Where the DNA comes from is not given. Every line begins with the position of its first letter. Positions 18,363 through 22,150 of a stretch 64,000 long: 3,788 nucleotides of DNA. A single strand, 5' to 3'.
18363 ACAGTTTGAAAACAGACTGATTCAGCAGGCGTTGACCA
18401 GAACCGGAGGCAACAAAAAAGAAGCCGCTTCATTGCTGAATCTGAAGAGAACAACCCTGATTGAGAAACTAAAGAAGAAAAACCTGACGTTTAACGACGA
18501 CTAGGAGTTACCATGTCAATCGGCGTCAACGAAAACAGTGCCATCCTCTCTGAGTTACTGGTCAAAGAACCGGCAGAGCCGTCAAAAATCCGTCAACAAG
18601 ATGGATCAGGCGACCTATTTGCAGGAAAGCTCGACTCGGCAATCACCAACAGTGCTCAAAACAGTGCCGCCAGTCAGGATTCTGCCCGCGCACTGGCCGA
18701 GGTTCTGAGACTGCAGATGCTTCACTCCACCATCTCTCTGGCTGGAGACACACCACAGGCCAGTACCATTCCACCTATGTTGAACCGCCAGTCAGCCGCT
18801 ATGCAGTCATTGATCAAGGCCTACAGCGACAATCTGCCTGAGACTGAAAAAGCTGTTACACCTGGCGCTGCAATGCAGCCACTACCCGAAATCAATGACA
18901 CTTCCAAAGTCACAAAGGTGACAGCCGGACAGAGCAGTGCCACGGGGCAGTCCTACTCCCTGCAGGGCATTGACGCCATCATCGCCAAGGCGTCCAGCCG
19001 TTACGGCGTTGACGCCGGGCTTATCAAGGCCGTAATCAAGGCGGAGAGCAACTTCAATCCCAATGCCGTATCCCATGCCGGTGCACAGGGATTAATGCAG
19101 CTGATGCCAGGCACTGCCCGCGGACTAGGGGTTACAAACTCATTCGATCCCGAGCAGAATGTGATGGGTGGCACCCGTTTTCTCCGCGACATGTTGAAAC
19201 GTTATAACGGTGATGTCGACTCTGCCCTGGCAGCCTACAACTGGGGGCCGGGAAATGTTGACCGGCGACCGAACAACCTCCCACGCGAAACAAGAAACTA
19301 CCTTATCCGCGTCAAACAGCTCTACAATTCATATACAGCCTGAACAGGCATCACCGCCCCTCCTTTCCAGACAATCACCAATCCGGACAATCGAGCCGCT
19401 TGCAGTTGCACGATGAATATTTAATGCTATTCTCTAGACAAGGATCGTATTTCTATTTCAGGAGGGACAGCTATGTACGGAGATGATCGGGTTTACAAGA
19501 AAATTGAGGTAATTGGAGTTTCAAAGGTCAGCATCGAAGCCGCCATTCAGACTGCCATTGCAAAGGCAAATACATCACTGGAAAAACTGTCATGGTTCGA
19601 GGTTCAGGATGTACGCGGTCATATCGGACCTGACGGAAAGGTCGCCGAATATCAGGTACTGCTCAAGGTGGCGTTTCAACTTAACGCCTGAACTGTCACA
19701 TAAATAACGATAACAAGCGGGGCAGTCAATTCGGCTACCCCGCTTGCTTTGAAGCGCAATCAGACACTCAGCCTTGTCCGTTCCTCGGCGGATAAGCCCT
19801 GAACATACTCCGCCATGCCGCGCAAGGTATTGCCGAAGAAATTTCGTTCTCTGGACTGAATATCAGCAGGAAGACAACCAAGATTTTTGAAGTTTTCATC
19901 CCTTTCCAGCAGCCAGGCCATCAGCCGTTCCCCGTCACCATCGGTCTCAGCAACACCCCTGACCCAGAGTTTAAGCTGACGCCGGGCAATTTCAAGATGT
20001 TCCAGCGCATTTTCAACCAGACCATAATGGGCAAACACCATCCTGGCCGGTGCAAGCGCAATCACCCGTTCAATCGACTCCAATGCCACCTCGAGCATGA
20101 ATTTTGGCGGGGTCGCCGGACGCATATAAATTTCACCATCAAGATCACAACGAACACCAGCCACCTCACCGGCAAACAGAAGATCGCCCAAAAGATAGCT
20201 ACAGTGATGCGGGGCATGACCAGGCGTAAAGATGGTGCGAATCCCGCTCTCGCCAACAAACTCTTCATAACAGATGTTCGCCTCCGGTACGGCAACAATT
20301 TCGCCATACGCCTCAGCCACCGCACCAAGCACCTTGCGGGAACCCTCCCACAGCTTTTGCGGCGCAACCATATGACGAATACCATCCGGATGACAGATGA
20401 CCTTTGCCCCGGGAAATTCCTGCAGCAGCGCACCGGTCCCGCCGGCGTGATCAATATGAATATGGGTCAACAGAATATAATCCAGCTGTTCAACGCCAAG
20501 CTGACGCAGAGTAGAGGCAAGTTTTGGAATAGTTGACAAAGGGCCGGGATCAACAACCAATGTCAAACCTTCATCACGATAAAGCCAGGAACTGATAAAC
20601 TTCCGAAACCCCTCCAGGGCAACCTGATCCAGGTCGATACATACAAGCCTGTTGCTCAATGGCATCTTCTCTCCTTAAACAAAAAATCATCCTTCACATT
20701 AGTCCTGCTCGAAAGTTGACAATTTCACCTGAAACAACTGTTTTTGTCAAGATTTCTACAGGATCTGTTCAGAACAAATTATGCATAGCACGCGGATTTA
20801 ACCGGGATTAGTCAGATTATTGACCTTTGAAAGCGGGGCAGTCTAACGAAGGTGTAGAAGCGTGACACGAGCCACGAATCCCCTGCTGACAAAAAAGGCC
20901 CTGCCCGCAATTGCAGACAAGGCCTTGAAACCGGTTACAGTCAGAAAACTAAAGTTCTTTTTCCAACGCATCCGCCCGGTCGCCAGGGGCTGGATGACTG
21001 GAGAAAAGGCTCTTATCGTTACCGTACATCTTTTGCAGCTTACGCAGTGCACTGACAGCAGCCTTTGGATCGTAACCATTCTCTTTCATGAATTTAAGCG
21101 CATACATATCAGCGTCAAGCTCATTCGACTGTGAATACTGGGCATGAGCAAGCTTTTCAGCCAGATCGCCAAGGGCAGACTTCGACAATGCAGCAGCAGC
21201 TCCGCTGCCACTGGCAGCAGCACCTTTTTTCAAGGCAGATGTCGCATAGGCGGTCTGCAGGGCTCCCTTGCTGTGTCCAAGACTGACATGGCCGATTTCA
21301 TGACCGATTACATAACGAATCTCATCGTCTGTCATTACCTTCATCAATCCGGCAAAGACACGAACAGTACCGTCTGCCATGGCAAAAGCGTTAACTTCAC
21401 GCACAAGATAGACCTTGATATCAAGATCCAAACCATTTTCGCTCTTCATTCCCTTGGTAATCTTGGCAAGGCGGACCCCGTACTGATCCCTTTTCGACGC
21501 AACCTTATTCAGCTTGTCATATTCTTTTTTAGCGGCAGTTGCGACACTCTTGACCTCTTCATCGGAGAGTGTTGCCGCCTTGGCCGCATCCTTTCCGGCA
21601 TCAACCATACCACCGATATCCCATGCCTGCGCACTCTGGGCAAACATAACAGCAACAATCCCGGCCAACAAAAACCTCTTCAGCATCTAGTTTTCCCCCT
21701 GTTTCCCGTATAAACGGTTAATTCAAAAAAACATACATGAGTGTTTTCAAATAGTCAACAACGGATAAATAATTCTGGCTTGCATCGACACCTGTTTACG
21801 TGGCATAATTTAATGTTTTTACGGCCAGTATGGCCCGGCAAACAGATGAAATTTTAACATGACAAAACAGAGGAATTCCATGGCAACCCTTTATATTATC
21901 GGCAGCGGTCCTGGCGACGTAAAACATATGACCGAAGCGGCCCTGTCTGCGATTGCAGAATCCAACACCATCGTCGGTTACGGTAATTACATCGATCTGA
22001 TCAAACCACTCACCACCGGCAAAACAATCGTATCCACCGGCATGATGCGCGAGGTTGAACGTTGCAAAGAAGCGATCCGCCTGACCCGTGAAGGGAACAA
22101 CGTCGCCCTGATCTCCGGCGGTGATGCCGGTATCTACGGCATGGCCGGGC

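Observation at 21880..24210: Single ORF fusing precorrin-3B C17-methyltransferase (CbiH/CobJ) to cobyric acid synthase (CobQ)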

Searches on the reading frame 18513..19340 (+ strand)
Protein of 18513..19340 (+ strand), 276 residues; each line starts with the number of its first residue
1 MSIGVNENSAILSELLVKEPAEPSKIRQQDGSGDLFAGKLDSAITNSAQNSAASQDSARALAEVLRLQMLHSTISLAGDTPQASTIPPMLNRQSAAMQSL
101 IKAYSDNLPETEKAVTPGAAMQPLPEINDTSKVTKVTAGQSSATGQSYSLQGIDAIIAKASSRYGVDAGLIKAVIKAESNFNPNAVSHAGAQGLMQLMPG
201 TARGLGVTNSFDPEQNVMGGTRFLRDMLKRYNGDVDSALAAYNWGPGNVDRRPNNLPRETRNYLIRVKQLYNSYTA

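Call 6: search_protein_families(library=ncbifam, proteins=[window:18513-19340:+], max_evalue=0.00001)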
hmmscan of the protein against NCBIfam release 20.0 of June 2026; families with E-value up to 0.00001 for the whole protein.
window:18513-19340:+ (276 aa): 6 families
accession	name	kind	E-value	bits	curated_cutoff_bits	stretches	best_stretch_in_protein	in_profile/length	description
NF047373.1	BB0259_flg_lyt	exception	4.9e-27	95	234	1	156-250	551-651/705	flagellar assembly lytic transglycosylase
NF008112.0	PRK10859.1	equivalog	1.9e-17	62.9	354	1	160-249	297-390/483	membrane-bound lytic murein transglycosylase MltF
NF008670.0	PRK11671.1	equivalog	1.7e-14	53.8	375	1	156-247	195-304/359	membrane-bound lytic murein transglycosylase MltC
NF008631.0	PRK11619.1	equivalog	1.6e-11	43.3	536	1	165-251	491-587/644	murein transglycosylase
NF008050.0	PRK10783.1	equivalog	4.5e-10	38.4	508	1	177-249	127-205/457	murein transglycosylase D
NF012014.0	PRK15470.1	equivalog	8.3e-08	32.1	233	1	156-202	42-88/203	membrane-bound lytic murein transglycosylase EmtA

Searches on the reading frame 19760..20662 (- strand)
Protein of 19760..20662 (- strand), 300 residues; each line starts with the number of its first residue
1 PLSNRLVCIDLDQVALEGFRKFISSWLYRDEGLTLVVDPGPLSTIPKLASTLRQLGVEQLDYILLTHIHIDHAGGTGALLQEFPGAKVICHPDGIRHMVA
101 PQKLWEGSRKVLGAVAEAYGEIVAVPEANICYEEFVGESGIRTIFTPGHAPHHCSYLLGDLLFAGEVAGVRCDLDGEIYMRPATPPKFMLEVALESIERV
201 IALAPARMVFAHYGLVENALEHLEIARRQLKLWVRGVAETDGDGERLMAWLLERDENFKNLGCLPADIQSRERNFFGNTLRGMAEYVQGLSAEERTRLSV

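Call 6: search_protein_families(library=ncbifam, proteins=[window:19760-20662:-], max_evalue=0.00001)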
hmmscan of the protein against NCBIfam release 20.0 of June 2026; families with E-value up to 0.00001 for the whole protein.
window:19760-20662:- (300 aa): 11 families
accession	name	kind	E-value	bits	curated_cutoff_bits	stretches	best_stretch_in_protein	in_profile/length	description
TIGR03413.1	GSH_gloB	equivalog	9.8e-11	41.5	200.8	1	26-108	13-90/248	hydroxyacylglutathione hydrolase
NF033105.1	bla_subclass_B3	equivalog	2.6e-08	33.5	240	1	23-157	23-154/257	subclass B3 metallo-beta-lactamase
NF012229.1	bla_class_B_core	domain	1.5e-07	31.7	100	1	31-157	23-137/139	metallo-beta-lactamase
NF045700.1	AHLLactAttM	equivalog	2.2e-07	30.6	390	1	52-158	84-187/257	AttM family quorum-quenching N-acyl homoserine lactonase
NF007597.0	PRK10241.1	equivalog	8.8e-07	28.5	421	0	27-97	17-82/251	hydroxyacylglutathione hydrolase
NF047979.1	lactonase_AidB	equivalog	3.2e-06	26.6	360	1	50-160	82-195/271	AidB family quorum-quenching N-acyl homoserine lactonase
NF041804.1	MBL_fold_SolJ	exception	4.3e-06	26.1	350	0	140-167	112-139/224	solanimycin biosynthesis MBL-fold hydrolase SolJ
NF000456.2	blaMSI-1_fam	exception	4.6e-06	26.1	550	1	34-90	59-116/289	MSI-1 family subclass B3 metallo-beta-lactamase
NF045699.1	AHLLactAiiA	equivalog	4.6e-06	26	375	0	50-78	84-114/251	quorum-quenching N-acyl homoserine lactonase AiiA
NF000469.2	CAR_gen_B3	exception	8.2e-06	25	500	0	22-158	73-204/311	CAR family subclass B3 metallo-beta-lactamase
NF041137.2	B3_blaSPR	exception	9.3e-06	25.2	550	0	13-157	53-192/296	SPR family subclass B3 metallo-beta-lactamase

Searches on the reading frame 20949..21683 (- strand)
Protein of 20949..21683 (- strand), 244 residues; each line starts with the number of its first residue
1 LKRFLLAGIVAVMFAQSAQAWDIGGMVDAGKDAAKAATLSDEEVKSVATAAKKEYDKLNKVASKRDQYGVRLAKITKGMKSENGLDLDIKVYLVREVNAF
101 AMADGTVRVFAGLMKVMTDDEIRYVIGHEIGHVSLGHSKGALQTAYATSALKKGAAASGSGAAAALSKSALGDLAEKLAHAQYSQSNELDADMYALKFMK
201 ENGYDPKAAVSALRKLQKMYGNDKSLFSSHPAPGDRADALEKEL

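Call 6: search_protein_families(library=ncbifam, proteins=[window:20949-21683:-], max_evalue=0.00001)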
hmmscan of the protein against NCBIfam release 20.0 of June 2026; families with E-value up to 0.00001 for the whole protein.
window:20949-21683:- (244 aa): 7 families
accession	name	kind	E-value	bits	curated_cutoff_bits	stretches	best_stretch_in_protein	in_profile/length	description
NF052399.1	M48_lipo_LoiP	exception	1.2e-74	250.8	365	1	5-242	4-242/247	metalloprotease LoiP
NF052400.1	M48_BAM_BepA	equivalog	1.6e-14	53.6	570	1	92-236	94-249/483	beta-barrel assembly-enhancing protease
NF003965.0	PRK05457.1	equivalog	3.4e-09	36.5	245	1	77-136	84-148/285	protease HtpX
NF002322.0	PRK01265.1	equivalog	6.7e-09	35.6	275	1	57-133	71-151/325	zinc metalloprotease HtpX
NF002826.0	PRK03001.1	equivalog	3.5e-07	29.7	369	0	72-218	70-228/285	zinc metalloprotease HtpX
NF002839.0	PRK03072.1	equivalog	4.5e-06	26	412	0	104-218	111-234/291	zinc metalloprotease HtpX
NF003425.0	PRK04897.1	equivalog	8e-06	25.3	355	0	90-133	99-148/298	zinc metalloprotease HtpX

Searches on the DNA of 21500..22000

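Call 48: search_rna_families(source=window, start=21500, end=22000, threshold=evalue, max_evalue=10)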
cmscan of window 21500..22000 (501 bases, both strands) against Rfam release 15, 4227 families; matches with E-value up to 10: 0.
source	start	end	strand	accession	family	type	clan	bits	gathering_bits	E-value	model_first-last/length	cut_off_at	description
